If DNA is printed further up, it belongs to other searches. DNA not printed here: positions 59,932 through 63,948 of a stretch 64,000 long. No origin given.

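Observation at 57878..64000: MacB-type ABC export operon with two different membrane-fusion adaptors in a presumably monoderm host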

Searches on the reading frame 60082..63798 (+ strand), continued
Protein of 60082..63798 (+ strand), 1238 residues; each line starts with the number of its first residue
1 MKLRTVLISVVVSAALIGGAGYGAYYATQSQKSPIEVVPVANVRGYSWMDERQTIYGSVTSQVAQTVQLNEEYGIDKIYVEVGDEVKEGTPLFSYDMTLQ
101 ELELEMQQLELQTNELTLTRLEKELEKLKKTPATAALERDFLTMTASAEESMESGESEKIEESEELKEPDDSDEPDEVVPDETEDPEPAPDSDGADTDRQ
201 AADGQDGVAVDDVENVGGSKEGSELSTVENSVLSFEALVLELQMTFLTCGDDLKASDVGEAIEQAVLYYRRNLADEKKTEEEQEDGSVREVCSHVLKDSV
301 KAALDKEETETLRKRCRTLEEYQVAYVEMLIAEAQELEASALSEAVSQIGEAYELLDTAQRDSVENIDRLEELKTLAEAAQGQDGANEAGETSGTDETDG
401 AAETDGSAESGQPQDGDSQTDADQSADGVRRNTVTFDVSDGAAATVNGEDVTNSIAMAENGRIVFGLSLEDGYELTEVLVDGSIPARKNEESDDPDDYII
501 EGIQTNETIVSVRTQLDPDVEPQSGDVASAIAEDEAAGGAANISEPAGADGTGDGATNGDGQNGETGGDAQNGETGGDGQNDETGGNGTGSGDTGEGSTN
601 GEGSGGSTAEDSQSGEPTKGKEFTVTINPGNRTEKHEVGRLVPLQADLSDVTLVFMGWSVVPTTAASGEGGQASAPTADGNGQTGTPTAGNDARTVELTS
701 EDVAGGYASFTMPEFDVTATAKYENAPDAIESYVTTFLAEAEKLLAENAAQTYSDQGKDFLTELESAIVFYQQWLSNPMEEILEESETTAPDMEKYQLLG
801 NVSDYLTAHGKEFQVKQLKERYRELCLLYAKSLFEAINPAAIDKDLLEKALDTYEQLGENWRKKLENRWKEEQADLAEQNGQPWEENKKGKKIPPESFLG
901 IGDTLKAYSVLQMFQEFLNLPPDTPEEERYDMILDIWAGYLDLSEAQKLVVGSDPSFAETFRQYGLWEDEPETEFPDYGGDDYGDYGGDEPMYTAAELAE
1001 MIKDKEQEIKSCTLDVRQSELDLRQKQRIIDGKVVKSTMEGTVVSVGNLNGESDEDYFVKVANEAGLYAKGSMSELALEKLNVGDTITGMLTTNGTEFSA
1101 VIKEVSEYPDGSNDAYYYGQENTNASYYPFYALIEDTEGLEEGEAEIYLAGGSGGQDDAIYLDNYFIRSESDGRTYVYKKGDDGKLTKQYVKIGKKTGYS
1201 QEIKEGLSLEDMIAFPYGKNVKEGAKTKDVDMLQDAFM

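Call 13: find_encoding_contigs(protein=P0120, flank=7000, max_places=3)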
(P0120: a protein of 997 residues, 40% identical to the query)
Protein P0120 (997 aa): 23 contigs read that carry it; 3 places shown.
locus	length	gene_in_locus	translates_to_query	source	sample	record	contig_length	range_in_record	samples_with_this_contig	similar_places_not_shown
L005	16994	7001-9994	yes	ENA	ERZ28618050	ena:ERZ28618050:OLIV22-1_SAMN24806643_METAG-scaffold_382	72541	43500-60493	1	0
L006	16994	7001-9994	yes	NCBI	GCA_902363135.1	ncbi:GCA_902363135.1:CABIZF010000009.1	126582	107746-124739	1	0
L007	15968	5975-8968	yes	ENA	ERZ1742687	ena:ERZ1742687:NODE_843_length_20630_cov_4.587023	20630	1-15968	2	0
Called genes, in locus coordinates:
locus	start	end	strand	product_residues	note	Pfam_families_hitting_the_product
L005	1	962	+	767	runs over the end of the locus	PF13328:HD_4, PF01966:HD, PF04607:RelA_SpoT, PF02824:TGS, PF19296:RelA_AH, PF28438:RelA_RIS, PF01842:ACT, PF13291:ACT_4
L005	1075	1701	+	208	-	PF00753:Lactamase_B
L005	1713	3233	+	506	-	PF04055:Radical_SAM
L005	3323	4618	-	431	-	PF06961:DUF1294, PF17118:DUF5105 (faint)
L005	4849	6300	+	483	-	PF25984:BSH_YknX, PF25990:Beta-barrel_YknX (weak)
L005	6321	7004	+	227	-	PF00005:ABC_tran, PF02463:SMC_N (weak), PF13304:AAA_21 (faint)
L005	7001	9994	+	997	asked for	PF25984:BSH_YknX (faint), PF18998:Flg_new_2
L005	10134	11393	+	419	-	PF12704:MacB_PCD, PF02687:FtsX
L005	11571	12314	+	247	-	PF00318:Ribosomal_S2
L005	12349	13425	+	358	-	PF00889:EF_TS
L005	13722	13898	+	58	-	PF19552:DUF6075 (weak)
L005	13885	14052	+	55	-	-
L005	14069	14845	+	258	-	PF00142:Fer4_NifH, PF01656:CbiA, PF02374:ArsA_ATPase, PF06564:CBP_BcsQ, PF09140:MipZ (faint), PF10609:ParA, PF13614:AAA_31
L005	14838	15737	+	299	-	PF02195:ParB_N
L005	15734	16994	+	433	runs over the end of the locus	PF06970:RepA_N, PF19481:DUF6017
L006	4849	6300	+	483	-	PF25984:BSH_YknX, PF25990:Beta-barrel_YknX (weak)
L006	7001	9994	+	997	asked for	PF25984:BSH_YknX (faint), PF18998:Flg_new_2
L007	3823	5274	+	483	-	PF25984:BSH_YknX, PF25990:Beta-barrel_YknX (weak)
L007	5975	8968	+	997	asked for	PF25984:BSH_YknX (faint), PF18998:Flg_new_2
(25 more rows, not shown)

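Call 14: find_encoding_contigs(protein=P0105, flank=7000, max_places=3)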
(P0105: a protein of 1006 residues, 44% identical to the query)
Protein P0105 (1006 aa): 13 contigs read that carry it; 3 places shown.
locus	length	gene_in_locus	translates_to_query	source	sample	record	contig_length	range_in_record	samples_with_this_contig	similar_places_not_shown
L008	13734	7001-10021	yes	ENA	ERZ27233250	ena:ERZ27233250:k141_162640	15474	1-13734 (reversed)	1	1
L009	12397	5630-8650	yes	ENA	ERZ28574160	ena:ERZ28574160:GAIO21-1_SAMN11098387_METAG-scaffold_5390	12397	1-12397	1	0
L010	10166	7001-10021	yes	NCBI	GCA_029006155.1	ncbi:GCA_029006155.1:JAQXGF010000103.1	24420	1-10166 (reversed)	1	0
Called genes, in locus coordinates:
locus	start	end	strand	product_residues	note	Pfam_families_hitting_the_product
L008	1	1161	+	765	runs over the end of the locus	PF13328:HD_4, PF01966:HD, PF04607:RelA_SpoT, PF02824:TGS, PF19296:RelA_AH, PF28438:RelA_RIS, PF01842:ACT, PF13291:ACT_4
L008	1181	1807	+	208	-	PF00753:Lactamase_B, PF12706:Lactamase_B_2 (faint)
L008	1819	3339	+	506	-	PF04055:Radical_SAM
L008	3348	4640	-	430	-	PF06961:DUF1294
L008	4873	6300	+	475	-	PF25990:Beta-barrel_YknX (faint), PF25984:BSH_YknX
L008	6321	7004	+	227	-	PF00005:ABC_tran, PF02463:SMC_N (weak), PF13304:AAA_21 (faint)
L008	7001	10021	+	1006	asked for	PF25984:BSH_YknX (faint), PF18998:Flg_new_2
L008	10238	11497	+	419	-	PF12704:MacB_PCD, PF02687:FtsX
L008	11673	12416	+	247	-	PF00318:Ribosomal_S2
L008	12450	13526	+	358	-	PF22566:UBA_8 (faint), PF00889:EF_TS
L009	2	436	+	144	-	?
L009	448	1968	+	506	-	PF04055:Radical_SAM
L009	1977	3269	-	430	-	PF06961:DUF1294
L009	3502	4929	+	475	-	PF25990:Beta-barrel_YknX (faint), PF25984:BSH_YknX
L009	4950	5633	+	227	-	PF00005:ABC_tran, PF02463:SMC_N (weak), PF13304:AAA_21 (faint)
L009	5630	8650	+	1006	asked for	PF25984:BSH_YknX (faint), PF18998:Flg_new_2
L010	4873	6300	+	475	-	PF25990:Beta-barrel_YknX (faint), PF25984:BSH_YknX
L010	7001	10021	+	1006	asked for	PF25984:BSH_YknX (faint), PF18998:Flg_new_2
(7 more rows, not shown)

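Call 26: find_related_loci(query=A1, collection=genome_contigs, flank=6000)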
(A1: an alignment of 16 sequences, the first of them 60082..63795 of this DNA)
Query A1 (1238 aa) in genome_contigs; peptide patterns used: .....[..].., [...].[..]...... (x = any residue, [..] = any of these).
94 stretches matched a pattern; 69 encode a relative of the query (tblastn E <= 1e-3); 65 distinct loci.
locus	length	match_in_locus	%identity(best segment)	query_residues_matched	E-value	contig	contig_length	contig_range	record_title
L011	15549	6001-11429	96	1-1238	0e+0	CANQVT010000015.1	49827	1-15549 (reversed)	MAG: uncultured Lachnospiraceae bacterium isolate Lapin-014__bin33 genome assembly, contig: Lapin-014__NODE_488_length_4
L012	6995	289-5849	65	1-1238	0e+0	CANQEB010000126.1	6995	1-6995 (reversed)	MAG: uncultured Lachnospiraceae bacterium isolate Lapin-007__bin20 genome assembly, contig: Lapin-007__NODE_4819_length_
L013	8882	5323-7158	71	604-1238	0e+0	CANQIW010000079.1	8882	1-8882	MAG: uncultured Lachnospiraceae bacterium isolate Lapin-028__bin54 genome assembly, contig: Lapin-028__NODE_8800_length_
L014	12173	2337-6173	61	1-1235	0e+0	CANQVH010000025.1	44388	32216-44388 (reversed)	MAG: uncultured Lachnospiraceae bacterium isolate Lapin-032__bin84 genome assembly, contig: Lapin-032__NODE_1418_length_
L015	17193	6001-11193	61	605-1234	0e+0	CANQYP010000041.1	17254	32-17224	MAG: uncultured Lachnospiraceae bacterium isolate Lapin-015__bin17 genome assembly, contig: Lapin-015__NODE_3099_length_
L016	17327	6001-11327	56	1-1234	0e+0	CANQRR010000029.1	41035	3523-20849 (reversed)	MAG: uncultured Lachnospiraceae bacterium isolate Lapin-008__bin26 genome assembly, contig: Lapin-008__NODE_1159_length_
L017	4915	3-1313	71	806-1238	0e+0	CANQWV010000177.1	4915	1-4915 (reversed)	MAG: uncultured Lachnospiraceae bacterium isolate Lapin-010__bin15 genome assembly, contig: Lapin-010__NODE_7503_length_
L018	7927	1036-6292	41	1-1238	3e-144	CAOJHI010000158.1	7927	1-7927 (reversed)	MAG TPA_asm: uncultured Lachnospiraceae bacterium isolate SRR17684647_bin.46_metawrap_v1.3_MAG genome assembly, contig:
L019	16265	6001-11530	48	1-1238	3e-144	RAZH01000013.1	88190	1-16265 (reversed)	Bacterium 1XD42-54 strain 1XD42-54 Scaffold13_1, whole genome shotgun sequence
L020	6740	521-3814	43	1-1238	6e-143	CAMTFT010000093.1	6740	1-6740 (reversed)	MAG TPA_asm: uncultured bacterium isolate SRR13840090_bin.3_metawrap_v1.3_MAG genome assembly, contig: NODE.787_length_6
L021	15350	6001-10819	48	1-1234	7e-142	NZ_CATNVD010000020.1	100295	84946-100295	Parablautia sp. Marseille-Q6255 contig00020, whole genome shotgun sequence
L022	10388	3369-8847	42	1-1238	4e-141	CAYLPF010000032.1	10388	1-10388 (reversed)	MAG TPA_asm: uncultured Lachnospiraceae bacterium isolate SRP222994_co1_262 genome assembly, contig: NODE_13613_length_1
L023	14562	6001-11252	47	1-1238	6e-141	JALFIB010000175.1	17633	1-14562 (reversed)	MAG: Lachnospiraceae bacterium isolate SUG700 k141_7146547, whole genome shotgun sequence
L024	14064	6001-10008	54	1-1238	0e+0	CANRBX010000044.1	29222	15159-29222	MAG: uncultured Lachnospiraceae bacterium isolate Lapin-028__bin57 genome assembly, contig: Lapin-028__NODE_1686_length_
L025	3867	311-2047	44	659-1234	3e-139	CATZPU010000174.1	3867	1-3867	MAG TPA_asm: uncultured Lachnospiraceae bacterium isolate ERR9578303_bin.16_MetaWRAP_v1.3_MAG genome assembly, contig: E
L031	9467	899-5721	45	1-1238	2e-117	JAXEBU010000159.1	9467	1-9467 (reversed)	MAG: Candidatus Choladocola sp. isolate SUG2694 k141_50263, whole genome shotgun sequence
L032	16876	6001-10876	46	1-1238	7e-116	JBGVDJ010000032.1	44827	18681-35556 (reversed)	MAG: Candidatus Choladousia sp. isolate fecal_MAG_44 fecal_MAG_44_contig_0032, whole genome shotgun sequence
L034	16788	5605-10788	64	623-1238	0e+0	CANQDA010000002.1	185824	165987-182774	MAG: uncultured Lachnospiraceae bacterium isolate Lapin-003-2__bin22 genome assembly, contig: Lapin-003-2__NODE_44_lengt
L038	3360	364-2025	42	697-1238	2e-111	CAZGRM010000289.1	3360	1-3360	MAG TPA_asm: uncultured Lachnospiraceae bacterium isolate SRP222994_co1_346 genome assembly, contig: NODE_51458_length_3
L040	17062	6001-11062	45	1-1238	1e-114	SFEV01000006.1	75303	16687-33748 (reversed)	MAG: Lachnospiraceae bacterium isolate W0P33.039 Contig50, whole genome shotgun sequence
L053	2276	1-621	62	1033-1238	9e-73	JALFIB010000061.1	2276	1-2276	MAG: Lachnospiraceae bacterium isolate SUG700 k141_57584, whole genome shotgun sequence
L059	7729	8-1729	48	427-1238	6e-55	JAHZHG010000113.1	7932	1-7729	MAG: Clostridiales bacterium isolate HRGM_Genome_3238 HRGM_Genome_3238_113, whole genome shotgun sequence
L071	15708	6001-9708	37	4-1232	9e-33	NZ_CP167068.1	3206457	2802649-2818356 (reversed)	Hominifimenecus sp. rT4P-3 chromosome, complete genome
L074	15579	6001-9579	41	35-1238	6e-46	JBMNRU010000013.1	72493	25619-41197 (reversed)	MAG: Lachnospiraceae bacterium isolate SBF912SR2HQ0062 scaffold_1475_c1, whole genome shotgun sequence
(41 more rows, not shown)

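Call 43: search_protein_families(library=pfam, alignment_id=A1, max_evalue=0.01)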
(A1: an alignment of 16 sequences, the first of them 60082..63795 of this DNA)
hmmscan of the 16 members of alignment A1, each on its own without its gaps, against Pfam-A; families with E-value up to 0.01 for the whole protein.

A. member 1, window:60082-63795:+ (1238 aa): 1 family
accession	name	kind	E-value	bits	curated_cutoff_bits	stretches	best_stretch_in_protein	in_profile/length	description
PF13533.13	Biotin_lipoyl_2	-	0.009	16.3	29.8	0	77-96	13-32/32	Biotin-lipoyl like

B. families by the number of members that match (of 16 scanned): 8 families
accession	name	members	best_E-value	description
PF13533.13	Biotin_lipoyl_2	13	4.8e-06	Biotin-lipoyl like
PF18998.6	Flg_new_2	8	3.8e-11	Divergent InlB B-repeat domain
PF16576.10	HlyD_D23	1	0.00033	Barrel-sandwich domain of CusB or HlyD membrane-fusion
PF12462.13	Helicase_IV_N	1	0.0022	DNA helicase IV / RNA helicase N terminal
PF06390.17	NESP55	1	0.0032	Neuroendocrine-specific golgi protein P55 (NESP55)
PF22807.2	TrAA12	1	0.0047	TrAA12-like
PF00364.28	Biotin_lipoyl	1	0.0059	Biotin-requiring enzyme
PF05887.16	Trypan_PARP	1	0.0067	Procyclic acidic repetitive protein (PARP)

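Call 45: search_solved_structures(query=A1, max_evalue=1, show_alignments=0)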
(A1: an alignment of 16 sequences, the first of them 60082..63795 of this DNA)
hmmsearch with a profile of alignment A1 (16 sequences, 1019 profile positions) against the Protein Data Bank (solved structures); distinct sequences matched with E-value up to 1: 2.
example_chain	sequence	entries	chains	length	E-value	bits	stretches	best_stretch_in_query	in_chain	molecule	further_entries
5xu0_A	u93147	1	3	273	1.6e-13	52.9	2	802-912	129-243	Membrane-fusion protein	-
2ejm_A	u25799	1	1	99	0.27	12.4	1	74-93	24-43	Methylcrotonoyl-CoA carboxylase subunit alpha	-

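Call 46: search_solved_structures(query=L001:13769-15025:+, max_evalue=0.001)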
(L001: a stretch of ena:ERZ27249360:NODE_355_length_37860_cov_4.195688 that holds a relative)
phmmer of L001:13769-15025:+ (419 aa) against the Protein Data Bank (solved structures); distinct sequences matched with E-value up to 0.001: 15.
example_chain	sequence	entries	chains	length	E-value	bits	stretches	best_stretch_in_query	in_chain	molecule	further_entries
5lil_A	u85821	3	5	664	3.5e-53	184.3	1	2-419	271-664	Macrolide export ATP-binding/permease protein MacB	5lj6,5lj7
5gko_A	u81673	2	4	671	2.3e-52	181.6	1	6-419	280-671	Macrolide export ATP-binding/permease protein MacB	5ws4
5xu1_M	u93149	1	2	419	1.5e-44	155.8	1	3-419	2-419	ABC transporter permeae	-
5nik_J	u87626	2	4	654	2.1e-41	145.5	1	5-419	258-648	Macrolide export ATP-binding/permease protein MacB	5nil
3ftj_A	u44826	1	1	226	1.9e-13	53.4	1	100-218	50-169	Macrolide export ATP-binding/permease protein macB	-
9o9x_C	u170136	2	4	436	1.3e-09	40.9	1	296-374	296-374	ABC transporter permease YtrF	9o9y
5f9q_A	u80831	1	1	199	1.8e-08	37.1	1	85-214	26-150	Macrolide export ATP-binding/permease protein YknZ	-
9w37_A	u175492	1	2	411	6.3e-08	35.3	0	237-373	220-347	LolF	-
9w35_A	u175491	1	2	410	1.7e-07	33.9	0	237-373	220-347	LolF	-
9qgy_M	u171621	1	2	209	1.1e-06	31.2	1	116-204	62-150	Macrolide export ATP-binding/permease protein MacB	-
5lj8_A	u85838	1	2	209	1.1e-06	31.2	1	116-204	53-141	Macrolide export ATP-binding/permease protein MacB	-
5c59_A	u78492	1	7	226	1.3e-06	31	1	116-204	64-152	Macrolide export ATP-binding/permease protein MacB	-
9w2w_A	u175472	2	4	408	1.4e-06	30.8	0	237-373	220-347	LolF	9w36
7arh_C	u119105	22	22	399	3.2e-06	29.7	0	299-419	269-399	Lipoprotein-releasing ABC transporter permease subunit LolC | Lipo-releasing system transmembrane protein lolC | Lipoprotein-releasing system transmembrane prot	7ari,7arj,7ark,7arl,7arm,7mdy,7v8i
7mdx_A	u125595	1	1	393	0.00029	23.2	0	299-411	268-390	Lipoprotein-releasing system transmembrane protein LolC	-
